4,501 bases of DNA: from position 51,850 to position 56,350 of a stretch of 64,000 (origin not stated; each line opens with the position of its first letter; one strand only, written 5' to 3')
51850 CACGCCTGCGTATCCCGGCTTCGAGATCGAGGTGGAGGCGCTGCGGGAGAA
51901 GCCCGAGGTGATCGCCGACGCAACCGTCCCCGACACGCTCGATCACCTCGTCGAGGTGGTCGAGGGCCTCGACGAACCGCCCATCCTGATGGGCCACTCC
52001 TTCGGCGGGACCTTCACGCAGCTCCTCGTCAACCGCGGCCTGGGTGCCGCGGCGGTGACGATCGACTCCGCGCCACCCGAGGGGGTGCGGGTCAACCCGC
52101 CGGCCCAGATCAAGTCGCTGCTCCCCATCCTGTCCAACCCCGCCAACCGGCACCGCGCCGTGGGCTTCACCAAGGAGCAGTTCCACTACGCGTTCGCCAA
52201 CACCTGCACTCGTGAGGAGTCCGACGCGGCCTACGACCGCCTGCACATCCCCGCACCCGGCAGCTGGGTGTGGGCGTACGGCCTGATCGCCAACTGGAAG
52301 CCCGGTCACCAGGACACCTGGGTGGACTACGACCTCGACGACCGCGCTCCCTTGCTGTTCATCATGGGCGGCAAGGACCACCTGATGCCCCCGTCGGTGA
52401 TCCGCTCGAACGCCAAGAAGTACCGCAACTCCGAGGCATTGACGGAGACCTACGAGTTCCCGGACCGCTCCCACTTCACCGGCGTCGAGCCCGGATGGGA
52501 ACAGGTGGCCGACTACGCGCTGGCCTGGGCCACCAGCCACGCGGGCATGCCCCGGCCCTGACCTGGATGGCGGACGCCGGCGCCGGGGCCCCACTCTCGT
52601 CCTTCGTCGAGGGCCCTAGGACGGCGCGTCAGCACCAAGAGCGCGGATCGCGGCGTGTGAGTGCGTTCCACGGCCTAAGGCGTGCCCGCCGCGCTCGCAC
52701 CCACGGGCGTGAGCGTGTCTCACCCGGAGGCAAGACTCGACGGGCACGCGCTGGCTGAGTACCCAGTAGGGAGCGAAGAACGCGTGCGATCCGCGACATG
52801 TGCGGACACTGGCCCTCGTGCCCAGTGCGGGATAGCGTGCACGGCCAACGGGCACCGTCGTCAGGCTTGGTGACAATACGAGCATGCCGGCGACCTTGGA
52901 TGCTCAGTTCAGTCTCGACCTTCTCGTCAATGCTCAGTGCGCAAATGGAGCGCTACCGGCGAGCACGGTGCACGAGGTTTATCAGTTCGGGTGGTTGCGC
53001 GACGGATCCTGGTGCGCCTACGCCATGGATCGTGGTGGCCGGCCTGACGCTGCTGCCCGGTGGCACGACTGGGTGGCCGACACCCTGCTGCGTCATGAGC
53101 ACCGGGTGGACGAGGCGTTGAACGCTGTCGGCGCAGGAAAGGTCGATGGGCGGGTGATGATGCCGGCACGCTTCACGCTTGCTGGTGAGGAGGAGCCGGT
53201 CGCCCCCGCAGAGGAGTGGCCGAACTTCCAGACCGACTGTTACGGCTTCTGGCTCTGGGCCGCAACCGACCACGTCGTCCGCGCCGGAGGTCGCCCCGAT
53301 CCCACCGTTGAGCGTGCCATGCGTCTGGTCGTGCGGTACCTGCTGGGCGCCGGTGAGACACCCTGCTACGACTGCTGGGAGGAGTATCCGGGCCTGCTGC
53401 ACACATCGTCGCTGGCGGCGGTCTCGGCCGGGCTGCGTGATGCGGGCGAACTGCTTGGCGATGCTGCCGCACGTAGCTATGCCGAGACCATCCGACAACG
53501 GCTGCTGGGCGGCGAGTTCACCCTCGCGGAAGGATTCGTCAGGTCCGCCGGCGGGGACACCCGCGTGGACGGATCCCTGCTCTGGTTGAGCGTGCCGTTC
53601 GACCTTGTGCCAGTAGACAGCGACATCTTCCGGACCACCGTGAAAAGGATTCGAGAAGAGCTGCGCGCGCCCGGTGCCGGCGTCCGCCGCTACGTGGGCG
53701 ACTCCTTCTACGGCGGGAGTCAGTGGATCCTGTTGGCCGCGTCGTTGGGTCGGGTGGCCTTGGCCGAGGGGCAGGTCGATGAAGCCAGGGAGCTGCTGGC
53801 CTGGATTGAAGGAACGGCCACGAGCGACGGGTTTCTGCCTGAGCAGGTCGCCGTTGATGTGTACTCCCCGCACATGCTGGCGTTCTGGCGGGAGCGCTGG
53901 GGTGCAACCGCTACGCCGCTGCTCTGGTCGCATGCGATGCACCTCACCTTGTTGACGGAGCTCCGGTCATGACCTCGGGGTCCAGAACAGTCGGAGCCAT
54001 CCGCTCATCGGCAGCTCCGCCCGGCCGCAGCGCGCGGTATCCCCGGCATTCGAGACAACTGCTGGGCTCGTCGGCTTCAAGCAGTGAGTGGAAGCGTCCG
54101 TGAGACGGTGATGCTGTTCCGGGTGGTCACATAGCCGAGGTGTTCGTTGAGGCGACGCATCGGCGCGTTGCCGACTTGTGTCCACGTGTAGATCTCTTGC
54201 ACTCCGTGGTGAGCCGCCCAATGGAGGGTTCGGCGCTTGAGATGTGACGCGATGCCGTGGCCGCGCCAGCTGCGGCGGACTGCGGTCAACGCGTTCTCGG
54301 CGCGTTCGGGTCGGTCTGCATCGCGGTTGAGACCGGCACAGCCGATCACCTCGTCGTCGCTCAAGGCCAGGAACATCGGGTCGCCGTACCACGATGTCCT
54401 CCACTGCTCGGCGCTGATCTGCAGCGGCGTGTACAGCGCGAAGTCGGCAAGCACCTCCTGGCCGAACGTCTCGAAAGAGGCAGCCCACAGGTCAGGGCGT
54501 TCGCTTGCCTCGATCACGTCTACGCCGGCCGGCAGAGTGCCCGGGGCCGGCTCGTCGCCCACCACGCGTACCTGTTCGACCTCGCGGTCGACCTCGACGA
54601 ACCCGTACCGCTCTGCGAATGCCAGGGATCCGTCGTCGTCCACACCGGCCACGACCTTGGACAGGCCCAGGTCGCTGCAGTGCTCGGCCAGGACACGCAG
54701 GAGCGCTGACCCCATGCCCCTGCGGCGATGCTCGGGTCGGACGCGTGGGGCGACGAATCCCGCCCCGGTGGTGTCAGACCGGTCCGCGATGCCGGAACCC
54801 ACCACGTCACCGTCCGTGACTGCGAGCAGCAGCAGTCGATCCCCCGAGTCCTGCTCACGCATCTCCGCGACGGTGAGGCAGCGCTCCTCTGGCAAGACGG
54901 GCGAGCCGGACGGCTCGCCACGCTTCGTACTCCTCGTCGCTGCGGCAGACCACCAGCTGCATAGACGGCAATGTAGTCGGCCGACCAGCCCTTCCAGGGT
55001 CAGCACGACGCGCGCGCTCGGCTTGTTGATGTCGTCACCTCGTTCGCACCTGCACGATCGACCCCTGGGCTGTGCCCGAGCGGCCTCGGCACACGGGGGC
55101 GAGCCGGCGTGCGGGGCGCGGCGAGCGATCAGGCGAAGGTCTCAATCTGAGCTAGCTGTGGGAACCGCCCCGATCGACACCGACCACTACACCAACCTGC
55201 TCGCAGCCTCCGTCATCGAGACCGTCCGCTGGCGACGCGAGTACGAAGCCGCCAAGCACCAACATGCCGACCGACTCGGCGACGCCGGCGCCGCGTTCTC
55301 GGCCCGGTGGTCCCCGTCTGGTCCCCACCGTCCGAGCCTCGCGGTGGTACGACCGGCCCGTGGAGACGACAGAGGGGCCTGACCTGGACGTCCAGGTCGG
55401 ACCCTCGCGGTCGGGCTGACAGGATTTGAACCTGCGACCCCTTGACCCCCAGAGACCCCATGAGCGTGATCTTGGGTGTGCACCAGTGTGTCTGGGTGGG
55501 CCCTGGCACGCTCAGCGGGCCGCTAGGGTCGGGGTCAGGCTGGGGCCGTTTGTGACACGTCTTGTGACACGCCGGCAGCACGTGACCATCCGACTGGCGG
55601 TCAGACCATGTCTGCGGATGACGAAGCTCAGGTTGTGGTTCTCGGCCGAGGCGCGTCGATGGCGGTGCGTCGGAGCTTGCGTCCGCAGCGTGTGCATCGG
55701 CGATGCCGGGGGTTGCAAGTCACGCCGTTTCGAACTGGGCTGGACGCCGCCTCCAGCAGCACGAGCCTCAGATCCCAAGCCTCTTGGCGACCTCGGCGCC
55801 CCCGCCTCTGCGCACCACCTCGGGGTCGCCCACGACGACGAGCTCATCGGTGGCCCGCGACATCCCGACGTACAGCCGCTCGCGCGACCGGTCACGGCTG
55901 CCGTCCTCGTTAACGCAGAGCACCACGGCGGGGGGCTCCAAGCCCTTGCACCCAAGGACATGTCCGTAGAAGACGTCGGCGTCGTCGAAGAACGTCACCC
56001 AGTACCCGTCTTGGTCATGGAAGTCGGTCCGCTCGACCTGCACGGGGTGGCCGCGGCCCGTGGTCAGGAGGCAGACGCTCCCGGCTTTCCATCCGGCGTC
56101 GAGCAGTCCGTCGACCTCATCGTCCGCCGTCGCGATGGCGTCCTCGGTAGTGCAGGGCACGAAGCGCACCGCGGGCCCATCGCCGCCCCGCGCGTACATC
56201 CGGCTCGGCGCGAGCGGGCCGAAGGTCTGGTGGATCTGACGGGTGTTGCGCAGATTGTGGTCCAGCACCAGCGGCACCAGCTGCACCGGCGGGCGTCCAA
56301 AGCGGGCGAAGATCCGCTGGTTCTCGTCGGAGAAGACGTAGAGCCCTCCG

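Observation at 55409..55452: tRNA-Pro(GGG) 3' fragment starting exactly at the anticodon loop marks an island boundary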

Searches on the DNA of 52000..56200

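Call 76: search_rna_families(source=window, start=52000, end=56200, threshold=evalue, max_evalue=1, show_alignments=2)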
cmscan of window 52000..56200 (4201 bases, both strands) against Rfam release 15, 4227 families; matches with E-value up to 1: 0.
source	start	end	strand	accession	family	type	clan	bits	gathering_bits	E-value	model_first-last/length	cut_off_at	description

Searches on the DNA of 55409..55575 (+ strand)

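Call 72: search_dna_similar(query=window:55409-55575:+, collection=plasmids, mode=distant, max_rows=15)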
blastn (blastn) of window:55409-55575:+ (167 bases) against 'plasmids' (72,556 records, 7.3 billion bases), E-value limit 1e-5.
Records with a match: 17; places in all: 20; records where one place covers at least 80% of the query: 0.
Best place of each record, by identity: 95-99% 9; 90-95% 7; 80-90% 1.
By first word of the organism name: Streptomyces 5; Pseudarthrobacter 2; Mycolicibacterium 1; Tsukamurella 1; Nonomuraea 1; Paenarthrobacter 1; Arthrobacter 1; Persicobacter 1; Microbacterium 1; Collinsella 1; and 2 more.
By predicted mobility (MOB-suite, as given by PLSDB): non-mobilizable 15; mobilizable 2.
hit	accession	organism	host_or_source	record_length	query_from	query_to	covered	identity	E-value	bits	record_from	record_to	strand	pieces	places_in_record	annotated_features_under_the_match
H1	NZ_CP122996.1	Mycolicibacterium aubagnense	wall sediment of Poderosa mine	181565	2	47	28%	95.7%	2e-11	75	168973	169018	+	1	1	none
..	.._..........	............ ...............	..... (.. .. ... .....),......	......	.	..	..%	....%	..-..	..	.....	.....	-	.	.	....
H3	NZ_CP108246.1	Streptomyces sp. NBC_00073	-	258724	1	44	26%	95.5%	3e-10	72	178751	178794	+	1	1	none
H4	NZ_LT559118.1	Nonomuraea gerenzanensis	-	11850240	1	44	26%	95.5%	3e-10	72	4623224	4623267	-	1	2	none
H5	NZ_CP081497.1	Streptomyces sp. BHT-5-2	whole organism,plant soil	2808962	2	44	26%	95.3%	9e-10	70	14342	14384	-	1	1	none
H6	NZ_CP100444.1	Streptomyces rimosus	pure culture,OTC cluster deletion ...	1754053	2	44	26%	95.3%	9e-10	70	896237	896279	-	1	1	record has no annotation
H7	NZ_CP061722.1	Pseudarthrobacter sp. BIM B-2242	cell culture,paddy soil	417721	2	44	26%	95.3%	9e-10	70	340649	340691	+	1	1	none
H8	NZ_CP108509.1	Streptomyces sp. NBC_01237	-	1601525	2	44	26%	95.3%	9e-10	70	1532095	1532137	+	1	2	none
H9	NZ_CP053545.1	Paenarthrobacter sp. YJN-5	cell culture,soil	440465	2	44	26%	93.0%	4e-8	65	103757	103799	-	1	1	none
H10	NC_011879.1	Pseudarthrobacter chlorophenolicus A6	-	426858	2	44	26%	90.7%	5e-7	61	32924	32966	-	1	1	none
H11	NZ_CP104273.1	Arthrobacter sp. zg-Y1110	Marmot,single cell,intestinal contents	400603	2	44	26%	90.7%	5e-7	61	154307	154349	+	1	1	none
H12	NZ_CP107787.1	Streptomyces sp. NBC_00564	-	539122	2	44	26%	90.7%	5e-7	61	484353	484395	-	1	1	none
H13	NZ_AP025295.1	Persicobacter psychrovividus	-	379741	1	43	26%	90.7%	5e-7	61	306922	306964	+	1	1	none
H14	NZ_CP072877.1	Microbacterium sp. NIBRBAC000506063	cell culture,sludge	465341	2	41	24%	97.5%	3e-9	69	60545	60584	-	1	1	none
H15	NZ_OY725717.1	Collinsella aerofaciens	-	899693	1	44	26%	88.6%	6e-6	58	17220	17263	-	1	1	none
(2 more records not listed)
